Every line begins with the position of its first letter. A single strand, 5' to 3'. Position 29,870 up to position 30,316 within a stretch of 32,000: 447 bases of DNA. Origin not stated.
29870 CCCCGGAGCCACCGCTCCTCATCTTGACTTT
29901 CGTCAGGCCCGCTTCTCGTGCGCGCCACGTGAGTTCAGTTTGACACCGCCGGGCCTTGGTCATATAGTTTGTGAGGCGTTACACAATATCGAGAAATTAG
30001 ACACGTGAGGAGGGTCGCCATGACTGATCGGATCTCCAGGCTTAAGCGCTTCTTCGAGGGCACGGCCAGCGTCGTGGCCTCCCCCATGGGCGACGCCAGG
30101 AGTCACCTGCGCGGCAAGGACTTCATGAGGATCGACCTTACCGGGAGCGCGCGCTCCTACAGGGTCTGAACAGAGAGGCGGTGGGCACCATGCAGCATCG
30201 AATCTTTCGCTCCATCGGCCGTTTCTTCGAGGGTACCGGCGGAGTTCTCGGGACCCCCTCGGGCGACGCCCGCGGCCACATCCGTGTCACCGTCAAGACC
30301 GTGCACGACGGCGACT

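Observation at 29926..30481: Unannotated, self-contained operon encoding two paralogous small proteins (49 and 45 aa)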

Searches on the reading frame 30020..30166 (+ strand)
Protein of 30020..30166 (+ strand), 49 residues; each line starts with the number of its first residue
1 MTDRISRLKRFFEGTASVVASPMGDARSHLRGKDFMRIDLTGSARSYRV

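Call 3: search_protein_families(library=pfam, proteins=[window:30020-30166:+], max_evalue=10)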
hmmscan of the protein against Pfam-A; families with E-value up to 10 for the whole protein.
seq(49 aa): 0 families

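Call 4: search_protein_families(library=ncbifam, proteins=[window:30020-30166:+], max_evalue=10)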
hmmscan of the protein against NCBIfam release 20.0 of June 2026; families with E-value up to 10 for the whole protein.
seq(49 aa): 0 families
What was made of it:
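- On CsbD (PF05532): NCBIfam likewise gave none (call 4).
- On Type II toxin-antitoxin or known defence pair: Pfam and NCBIfam also gave none (calls 3, 4).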

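Call 11: find_homologous_proteins(query=A1, max_evalue=0.01)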
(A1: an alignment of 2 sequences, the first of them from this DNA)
Query A1 (2 sequences) (49 aa, profile of the alignment): 170 proteins with E <= 0.01 among 171 candidates; the best 120 are listed.
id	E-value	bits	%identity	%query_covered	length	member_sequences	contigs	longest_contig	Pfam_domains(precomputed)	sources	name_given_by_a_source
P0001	5.5e-28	114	100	100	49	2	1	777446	-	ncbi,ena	-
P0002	4.7e-25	105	56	63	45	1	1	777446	-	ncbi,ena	-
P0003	2.3e-20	90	56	63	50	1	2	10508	-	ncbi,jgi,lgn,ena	-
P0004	4.7e-19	86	66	96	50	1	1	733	-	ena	-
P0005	6.1e-19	85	70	96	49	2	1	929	-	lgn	-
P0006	1.2e-18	84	56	96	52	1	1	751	-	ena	-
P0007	1.2e-18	84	73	100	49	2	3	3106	-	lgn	-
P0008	1.3e-18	84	72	88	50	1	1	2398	-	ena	-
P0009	1.7e-18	84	70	94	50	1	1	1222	-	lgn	-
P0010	2.0e-18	84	66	94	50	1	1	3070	-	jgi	jgi:hypothetical protein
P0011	2.3e-18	83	74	88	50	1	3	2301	-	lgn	-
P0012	1.3e-17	81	67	92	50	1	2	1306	-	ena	-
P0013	1.4e-17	81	70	82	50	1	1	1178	-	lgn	-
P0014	2.0e-17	80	58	61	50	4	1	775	-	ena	-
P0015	2.4e-17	80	63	63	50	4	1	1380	-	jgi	jgi:hypothetical protein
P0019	1.3e-16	78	48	92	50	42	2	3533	-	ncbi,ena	-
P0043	9.6e-15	72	56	63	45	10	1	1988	-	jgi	-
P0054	1.5e-14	71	61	61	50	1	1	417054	-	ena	-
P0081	1.4e-13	68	58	92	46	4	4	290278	-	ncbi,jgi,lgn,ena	jgi:hypothetical protein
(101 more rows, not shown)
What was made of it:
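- Checked: There are 170 homologue clusters (call 11).
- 170 homologue clusters of 44-72 aa (call 11).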

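Call 14: find_encoding_contigs(protein=P0001, flank=10000, max_places=3)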
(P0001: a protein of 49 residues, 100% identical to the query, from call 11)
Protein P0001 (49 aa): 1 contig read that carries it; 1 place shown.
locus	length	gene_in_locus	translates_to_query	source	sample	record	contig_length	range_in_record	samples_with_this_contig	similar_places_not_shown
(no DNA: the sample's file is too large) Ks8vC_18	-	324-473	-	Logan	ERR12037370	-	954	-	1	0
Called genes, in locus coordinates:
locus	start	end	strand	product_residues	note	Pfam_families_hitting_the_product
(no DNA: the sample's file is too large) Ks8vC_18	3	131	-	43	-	?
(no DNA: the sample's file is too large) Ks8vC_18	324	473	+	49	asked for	-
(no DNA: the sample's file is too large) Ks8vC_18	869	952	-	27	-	?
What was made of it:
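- Tried and rejected: find_encoding_contigs for the window's own protein returned no DNA (call 14).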

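Call 15: find_encoding_contigs(protein=P0054, flank=8000, max_places=3)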
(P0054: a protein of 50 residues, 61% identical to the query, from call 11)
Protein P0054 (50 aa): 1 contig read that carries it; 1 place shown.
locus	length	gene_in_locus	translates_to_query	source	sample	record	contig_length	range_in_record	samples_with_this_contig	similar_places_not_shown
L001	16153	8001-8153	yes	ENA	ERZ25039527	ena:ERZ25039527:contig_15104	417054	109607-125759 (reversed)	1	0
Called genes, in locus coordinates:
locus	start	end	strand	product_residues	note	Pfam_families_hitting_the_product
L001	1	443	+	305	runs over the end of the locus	-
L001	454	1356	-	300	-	-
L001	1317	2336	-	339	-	PF01814:Hemerythrin (weak)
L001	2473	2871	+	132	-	PF00005:ABC_tran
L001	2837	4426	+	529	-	PF00005:ABC_tran, PF02463:SMC_N (faint), PF12848:ABC_tran_Xtn, PF00005:ABC_tran, PF13304:AAA_21 (weak), PF16326:ABC_tran_CTD (weak)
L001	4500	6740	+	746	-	PF04389:Peptidase_M28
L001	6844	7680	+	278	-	PF00730:HhH-GPD, PF00633:HHH (weak)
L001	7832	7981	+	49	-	-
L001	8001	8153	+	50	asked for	-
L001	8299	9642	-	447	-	-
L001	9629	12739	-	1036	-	PF01869:BcrAD_BadFG, PF09989:DUF2229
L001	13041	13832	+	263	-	-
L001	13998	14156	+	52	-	-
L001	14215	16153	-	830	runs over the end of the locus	PF27503:Rv3811_N (weak), PF01510:Amidase_2, PF13585:CHU_C (faint), PF13860:FlgD_ig, PF19077:Big_13 (faint), PF13860:FlgD_ig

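Call 16: find_encoding_contigs(protein=P0081, flank=8000, max_places=3)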
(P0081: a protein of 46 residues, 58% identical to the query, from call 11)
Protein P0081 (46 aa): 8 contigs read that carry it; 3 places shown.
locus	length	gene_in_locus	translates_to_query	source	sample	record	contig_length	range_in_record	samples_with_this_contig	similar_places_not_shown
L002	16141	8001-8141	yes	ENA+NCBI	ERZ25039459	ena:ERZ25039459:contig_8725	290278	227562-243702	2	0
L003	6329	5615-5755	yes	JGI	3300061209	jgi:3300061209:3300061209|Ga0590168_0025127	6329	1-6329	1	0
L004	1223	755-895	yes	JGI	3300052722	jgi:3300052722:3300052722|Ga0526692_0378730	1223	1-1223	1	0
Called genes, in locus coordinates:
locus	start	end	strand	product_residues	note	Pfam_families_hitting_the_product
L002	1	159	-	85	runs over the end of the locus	-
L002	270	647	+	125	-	-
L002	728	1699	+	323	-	PF04015:DUF362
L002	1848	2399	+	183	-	PF01814:Hemerythrin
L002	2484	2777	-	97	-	-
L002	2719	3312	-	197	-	PF14907:NTP_transf_5 (weak)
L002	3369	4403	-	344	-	-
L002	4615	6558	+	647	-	PF00005:ABC_tran, PF02463:SMC_N (faint), PF13555:AAA_29 (faint), PF00004:AAA (faint), PF12848:ABC_tran_Xtn, PF00005:ABC_tran, PF13304:AAA_21 (weak), PF16326:ABC_tran_CTD (weak), +2 more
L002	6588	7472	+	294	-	PF00730:HhH-GPD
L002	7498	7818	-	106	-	PF07883:Cupin_2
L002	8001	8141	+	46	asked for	-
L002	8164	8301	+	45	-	-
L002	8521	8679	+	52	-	-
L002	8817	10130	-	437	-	-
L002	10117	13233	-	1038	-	PF01869:BcrAD_BadFG, PF09989:DUF2229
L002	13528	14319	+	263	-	-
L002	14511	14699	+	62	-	-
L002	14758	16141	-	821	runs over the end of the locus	PF01510:Amidase_2, PF13585:CHU_C (weak), PF13860:FlgD_ig, PF19077:Big_13 (faint), PF10029:DUF2271 (faint), PF13860:FlgD_ig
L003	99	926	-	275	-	-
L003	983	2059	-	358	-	-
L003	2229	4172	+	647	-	PF00005:ABC_tran, PF02463:SMC_N (faint), PF13555:AAA_29 (faint), PF00004:AAA (faint), PF12848:ABC_tran_Xtn, PF00005:ABC_tran, PF13304:AAA_21 (weak), PF16326:ABC_tran_CTD (weak), +2 more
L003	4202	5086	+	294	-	PF00730:HhH-GPD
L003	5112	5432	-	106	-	PF07883:Cupin_2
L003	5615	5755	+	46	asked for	-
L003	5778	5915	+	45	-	-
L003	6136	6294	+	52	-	-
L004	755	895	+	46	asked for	-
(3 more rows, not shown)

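Call 17: find_related_loci(query=A2, collection=genome_contigs, flank=10000)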
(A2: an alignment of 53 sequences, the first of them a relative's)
Query A2 (49 aa) in genome_contigs; peptide patterns used: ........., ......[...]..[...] (x = any residue, [..] = any of these).
101 stretches matched a pattern; 41 encode a relative of the query (tblastn E <= 1e-3); 41 distinct loci.
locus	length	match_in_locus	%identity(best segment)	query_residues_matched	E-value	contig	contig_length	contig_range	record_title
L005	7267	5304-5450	92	1-49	2e-25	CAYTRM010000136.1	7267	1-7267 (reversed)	MAG TPA_asm: uncultured Thermoleophilia bacterium isolate SRP178699_co1_90 genome assembly, contig: NODE_14728_length_72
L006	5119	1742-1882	70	1-47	2e-18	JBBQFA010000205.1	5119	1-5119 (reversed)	MAG: Thermoleophilia bacterium isolate Co_metawrap_1062 Cmw_1062_k141_12234456_length_5119_cov_9.9928, whole genome shot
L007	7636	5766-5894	70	5-47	2e-15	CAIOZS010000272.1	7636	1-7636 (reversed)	MAG: uncultured Thermoleophilia bacterium isolate AlinenLipids_bin-3389 genome assembly, contig: bin-3389:272/352, whole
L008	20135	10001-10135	58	1-45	4e-13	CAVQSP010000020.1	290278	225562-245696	MAG: uncultured Thermoleophilia bacterium isolate MFD00032.bin.2.192 genome assembly, contig: contig_8725, whole genome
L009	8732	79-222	60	1-47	6e-13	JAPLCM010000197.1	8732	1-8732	MAG: Actinomycetota bacterium isolate LacPavin_0920_SED4_MAG_69_54 LacPavin_0920_SED4_scaffold_35719, whole genome shotg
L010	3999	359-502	60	1-47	2e-12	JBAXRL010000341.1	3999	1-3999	MAG: Actinomycetes bacterium isolate ELA582 MAG582_341, whole genome shotgun sequence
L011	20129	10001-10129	60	5-47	5e-12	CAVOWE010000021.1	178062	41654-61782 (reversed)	MAG: uncultured Thermoleophilia bacterium isolate MFD00032.bin.3.236 genome assembly, contig: contig_52344, whole genome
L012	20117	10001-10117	63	8-47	4e-10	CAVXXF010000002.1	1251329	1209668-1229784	MAG: uncultured Thermoleophilia bacterium isolate MFD04716.bin.1.399 genome assembly, contig: contig_4551, whole genome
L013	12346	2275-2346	83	8-31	2e-9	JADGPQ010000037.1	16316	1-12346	MAG: Thermoleophilia bacterium isolate Chersky.21_4 contig-100_1131, whole genome shotgun sequence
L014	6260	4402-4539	50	1-45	4e-8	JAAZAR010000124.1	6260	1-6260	MAG: Actinomycetota bacterium isolate AS06rmzACSIP_445 449322_AS06, whole genome shotgun sequence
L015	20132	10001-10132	45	1-44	4e-8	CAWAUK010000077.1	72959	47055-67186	MAG: uncultured Thermoleophilia bacterium isolate MFD02134.bin.3.466 genome assembly, contig: contig_9911, whole genome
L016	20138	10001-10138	48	1-45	5e-8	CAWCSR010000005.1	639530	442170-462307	MAG: uncultured Thermoleophilia bacterium isolate MFD04428.bin.2.40 genome assembly, contig: contig_56215, whole genome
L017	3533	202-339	48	1-45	6e-8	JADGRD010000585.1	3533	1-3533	MAG: Proteobacteria bacterium isolate Chersky.38_30 contig-100_15132, whole genome shotgun sequence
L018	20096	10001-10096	59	1-31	1e-7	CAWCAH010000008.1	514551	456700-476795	MAG: uncultured Thermoleophilia bacterium isolate MFD03899.bin.2.132 genome assembly, contig: contig_2544, whole genome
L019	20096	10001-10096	59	1-31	9e-8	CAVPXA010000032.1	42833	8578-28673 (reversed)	MAG: uncultured Thermoleophilia bacterium isolate MFD00032.bin.2.227 genome assembly, contig: contig_7953, whole genome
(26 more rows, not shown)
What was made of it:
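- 41 species-level genomes carry it, nearly all Thermoleophilia MAGs (call 17).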

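Call 27: search_protein_representatives(alignment_id=A2)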
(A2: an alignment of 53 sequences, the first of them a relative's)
Query: 53 sequences, 50 profile positions. Proteins with E-value up to 0.001 (for the whole library): 36; up to 1e-10: 12; up to 1e-30: 0. The best 36 are listed.
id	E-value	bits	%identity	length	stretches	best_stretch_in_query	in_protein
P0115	1.2e-24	101.5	-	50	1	1-50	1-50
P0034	2.4e-18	81.3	-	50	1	1-50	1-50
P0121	2.5e-15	71.6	-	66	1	1-47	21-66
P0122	4.5e-15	70.8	-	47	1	1-40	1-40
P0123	1.0e-14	69.7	-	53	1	1-32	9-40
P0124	2.1e-14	68.7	-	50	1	1-46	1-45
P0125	2.8e-14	68.3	-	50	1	1-49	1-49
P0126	3.7e-14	67.9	-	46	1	1-47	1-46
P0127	4.0e-14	67.8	-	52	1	1-49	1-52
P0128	2.4e-13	65.3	-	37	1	2-35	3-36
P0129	2.2e-12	62.2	-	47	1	1-47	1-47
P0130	1.5e-11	59.5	-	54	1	1-49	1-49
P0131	2.1e-10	55.9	-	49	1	4-49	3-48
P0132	2.6e-10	55.6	-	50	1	1-50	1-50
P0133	5.2e-10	54.6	-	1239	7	22-45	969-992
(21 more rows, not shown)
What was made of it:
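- Tried and rejected: The few large multi-stretch hits look like low-complexity matches (call 27).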

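Call 28: predict_structure(alignment_id=A2)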
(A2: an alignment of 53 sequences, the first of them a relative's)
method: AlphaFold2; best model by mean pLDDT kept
length: 49 residues; sequences in the alignment: 53
mean_pLDDT: 54.1   pTM: 0.19
mean pLDDT of the five models: 54.1, 54.0, 52.6, 52.6, 51.3
residues with pLDDT >= 90: 0; 70-90: 0; 50-70: 36; < 50: 13
segments of 3 or more residues with pLDDT < 50: 18-21, 23-25, 44-46
pLDDT, mean of each block of 10 residues (from residue 1): 62 55 50 53 49
secondary structure, 60 per line:
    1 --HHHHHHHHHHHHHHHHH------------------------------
elements in order: H3-19

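Call 51: search_solved_structures(query=A5, max_evalue=10)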
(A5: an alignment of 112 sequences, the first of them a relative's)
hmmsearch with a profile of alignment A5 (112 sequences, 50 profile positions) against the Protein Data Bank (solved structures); distinct sequences matched with E-value up to 10: 4.
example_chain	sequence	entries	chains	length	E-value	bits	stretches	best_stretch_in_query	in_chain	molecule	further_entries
8tm9_A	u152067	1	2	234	0.25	14.3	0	3-18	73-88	D_3_633_8x peptide bound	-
7rkc_A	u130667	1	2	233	0.25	14.3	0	3-18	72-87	D_3_633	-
8tlp_A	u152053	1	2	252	0.31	14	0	3-18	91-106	D_3_633_8x, no peptide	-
1ytl_A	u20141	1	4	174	1.9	11.4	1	1-24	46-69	Acetyl-CoA decarboxylase/synthase complex epsilon subunit 2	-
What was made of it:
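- The PDB profile search gives nothing below E 0.25 (call 51).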

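Call 52: search_protein_families(library=padloc, proteins=[P0001, P0002, P0019, P0043], max_evalue=10)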
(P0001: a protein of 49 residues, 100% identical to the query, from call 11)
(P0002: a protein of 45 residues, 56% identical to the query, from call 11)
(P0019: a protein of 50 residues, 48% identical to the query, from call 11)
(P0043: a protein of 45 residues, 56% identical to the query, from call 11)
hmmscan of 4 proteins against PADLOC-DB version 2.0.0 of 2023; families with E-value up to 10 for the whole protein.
P0001 (49 aa): 0 families

P0002 (45 aa): 0 families

P0019 (50 aa): 0 families

P0043 (45 aa): 0 families
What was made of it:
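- On Type II toxin-antitoxin or known defence pair: PADLOC gave 0 hits at E <= 10 for four family members (call 52).
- No PADLOC or Pfam hit (calls 3, 52).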

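Call 53: search_protein_families(library=phrogs, proteins=[P0001, P0002, P0019, P0043], max_evalue=10)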
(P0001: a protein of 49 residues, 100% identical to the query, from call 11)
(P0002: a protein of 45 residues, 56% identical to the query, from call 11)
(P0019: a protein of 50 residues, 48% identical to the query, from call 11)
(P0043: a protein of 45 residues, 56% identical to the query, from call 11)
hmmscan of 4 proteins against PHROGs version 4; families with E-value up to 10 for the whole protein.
P0001 (49 aa): 0 families

P0002 (45 aa): 0 families

P0019 (50 aa): 0 families

P0043 (45 aa): 0 families
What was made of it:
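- Tried and rejected: Library searches of the proteins gave nothing: Pfam, NCBIfam, PADLOC, PHROGs and a PDB profile search (calls 3, 4, 51, 52, 53).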

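Call 59: predict_structure(alignment_id=A5)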
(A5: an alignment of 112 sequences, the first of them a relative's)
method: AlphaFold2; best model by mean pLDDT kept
length: 50 residues; sequences in the alignment: 112
mean_pLDDT: 61.9   pTM: 0.26
mean pLDDT of the five models: 61.9, 58.6, 57.3, 56.2, 53.9
residues with pLDDT >= 90: 0; 70-90: 14; 50-70: 32; < 50: 4
segments of 3 or more residues with pLDDT < 50: none
pLDDT, mean of each block of 10 residues (from residue 1): 79 70 55 55 50
secondary structure, 60 per line:
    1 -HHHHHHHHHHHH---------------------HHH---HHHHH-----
elements in order: H2-13 H41-45
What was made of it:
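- On Membrane-targeting amphipathic-helix small proteins (AzuC, SpoVM, MinD/FtsA MTS-like) - a functional class, not a homology family: AlphaFold2 predicts the helix (calls 28, 59).
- AlphaFold2 predicts helix 3-19 (ORF1) and 2-13 (B-type, pLDDT about 79), with a low-confidence remainder (calls 28, 59). Only the first 13-19 residues are predicted helical (calls 28, 59).
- Tried and rejected: Both models are too poor for a fold search, so none was run (calls 28, 59).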

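Call 60: search_protein_families(library=ncbifam, proteins=[L002:10117-13233:-, L002:7498-7818:-], max_evalue=0.00001)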
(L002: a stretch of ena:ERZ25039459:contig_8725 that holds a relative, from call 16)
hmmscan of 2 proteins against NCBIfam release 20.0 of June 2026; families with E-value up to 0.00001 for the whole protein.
L002:10117-13233:- (1038 aa): 5 families
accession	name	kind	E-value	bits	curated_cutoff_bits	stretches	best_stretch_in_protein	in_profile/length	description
TIGR00241.1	CoA_E_activ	domain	1e-81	274.1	125.4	2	348-603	3-248/248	acyl-CoA dehydratase activase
TIGR03286.1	methan_mark_15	hypoth_equivalog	1.7e-57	195.2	455.75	2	347-604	146-401/404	methanogenesis marker 15 protein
TIGR02259.1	benz_CoA_red_A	equivalog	5.5e-42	144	578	2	418-584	245-407/432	benzoyl-CoA reductase subunit A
TIGR03192.1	benz_CoA_bzdQ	equivalog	3.8e-31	108.6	380.2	2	347-609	34-291/293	benzoyl-CoA reductase, bzd-type, subunit Q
TIGR02261.1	benz_CoA_red_D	equivalog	5.4e-25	88.1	312.85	2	80-289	57-260/262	benzoyl-CoA reductase subunit D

L002:7498-7818:- (106 aa): 0 families

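Call 70: list_cluster_members(proteins=[P0001, P0002, P0019, P0081])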
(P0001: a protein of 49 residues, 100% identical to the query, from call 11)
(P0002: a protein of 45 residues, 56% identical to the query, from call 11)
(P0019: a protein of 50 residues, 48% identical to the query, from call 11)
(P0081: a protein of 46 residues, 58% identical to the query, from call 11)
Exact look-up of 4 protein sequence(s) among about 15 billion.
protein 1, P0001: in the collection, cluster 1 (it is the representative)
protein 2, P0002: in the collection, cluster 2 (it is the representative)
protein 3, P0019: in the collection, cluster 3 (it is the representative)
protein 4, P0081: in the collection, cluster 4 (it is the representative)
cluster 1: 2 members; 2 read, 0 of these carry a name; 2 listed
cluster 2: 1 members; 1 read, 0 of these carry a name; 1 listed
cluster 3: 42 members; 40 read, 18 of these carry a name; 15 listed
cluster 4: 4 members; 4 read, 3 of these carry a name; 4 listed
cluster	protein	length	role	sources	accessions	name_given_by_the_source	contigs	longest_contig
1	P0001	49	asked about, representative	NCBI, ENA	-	-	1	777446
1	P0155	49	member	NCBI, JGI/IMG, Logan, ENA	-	-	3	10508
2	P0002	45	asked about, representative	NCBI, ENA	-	-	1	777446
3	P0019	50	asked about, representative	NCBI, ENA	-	-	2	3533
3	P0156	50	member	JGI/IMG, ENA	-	hypothetical protein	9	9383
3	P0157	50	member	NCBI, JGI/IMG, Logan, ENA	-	hypothetical protein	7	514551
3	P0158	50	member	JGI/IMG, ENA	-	hypothetical protein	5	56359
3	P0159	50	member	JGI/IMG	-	hypothetical protein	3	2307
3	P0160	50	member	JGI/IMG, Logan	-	hypothetical protein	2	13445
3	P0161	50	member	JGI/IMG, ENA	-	hypothetical protein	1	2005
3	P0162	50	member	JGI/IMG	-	hypothetical protein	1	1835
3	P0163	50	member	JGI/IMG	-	hypothetical protein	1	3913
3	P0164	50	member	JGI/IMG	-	hypothetical protein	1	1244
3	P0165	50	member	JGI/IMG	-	hypothetical protein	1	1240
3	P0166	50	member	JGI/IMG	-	hypothetical protein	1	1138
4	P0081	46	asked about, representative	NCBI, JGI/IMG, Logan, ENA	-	hypothetical protein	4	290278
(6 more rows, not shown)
